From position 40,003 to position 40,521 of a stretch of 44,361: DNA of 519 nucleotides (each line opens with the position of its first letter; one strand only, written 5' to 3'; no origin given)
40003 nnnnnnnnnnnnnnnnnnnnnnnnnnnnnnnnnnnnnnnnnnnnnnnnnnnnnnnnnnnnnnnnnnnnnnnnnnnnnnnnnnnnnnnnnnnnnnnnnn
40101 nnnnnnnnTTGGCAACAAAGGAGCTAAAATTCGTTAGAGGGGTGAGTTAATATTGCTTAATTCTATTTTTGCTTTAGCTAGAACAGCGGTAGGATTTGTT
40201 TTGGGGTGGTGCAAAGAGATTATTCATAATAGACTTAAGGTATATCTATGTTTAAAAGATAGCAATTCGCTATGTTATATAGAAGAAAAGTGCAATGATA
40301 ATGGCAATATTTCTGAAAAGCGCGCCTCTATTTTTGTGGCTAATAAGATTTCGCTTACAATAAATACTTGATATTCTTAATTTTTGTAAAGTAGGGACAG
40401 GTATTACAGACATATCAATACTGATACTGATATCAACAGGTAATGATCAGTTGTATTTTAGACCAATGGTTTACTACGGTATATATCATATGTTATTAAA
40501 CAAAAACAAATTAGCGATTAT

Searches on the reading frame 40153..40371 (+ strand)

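Call 6: search_protein_families(library=pfam, proteins=[window:40153-40371:+], max_evalue=0.1)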
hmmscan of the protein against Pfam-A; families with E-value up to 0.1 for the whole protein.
window:40153-40371:+ (72 aa): 0 families

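Call 7: search_protein_families(library=padloc, proteins=[window:40153-40371:+], max_evalue=0.1)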
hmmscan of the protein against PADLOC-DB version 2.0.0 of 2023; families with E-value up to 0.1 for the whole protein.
window:40153-40371:+ (72 aa): 0 families

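Call 9: search_protein_families(library=ncbifam, proteins=[window:40153-40371:+], max_evalue=0.1)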
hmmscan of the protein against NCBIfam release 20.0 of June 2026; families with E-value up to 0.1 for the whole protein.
window:40153-40371:+ (72 aa): 1 family
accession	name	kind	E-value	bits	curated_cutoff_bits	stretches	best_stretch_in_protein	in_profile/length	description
TIGR01101.1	V_ATP_synt_F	equivalog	0.058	13.6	90.25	1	4-49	11-56/121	V-type ATPase subunit F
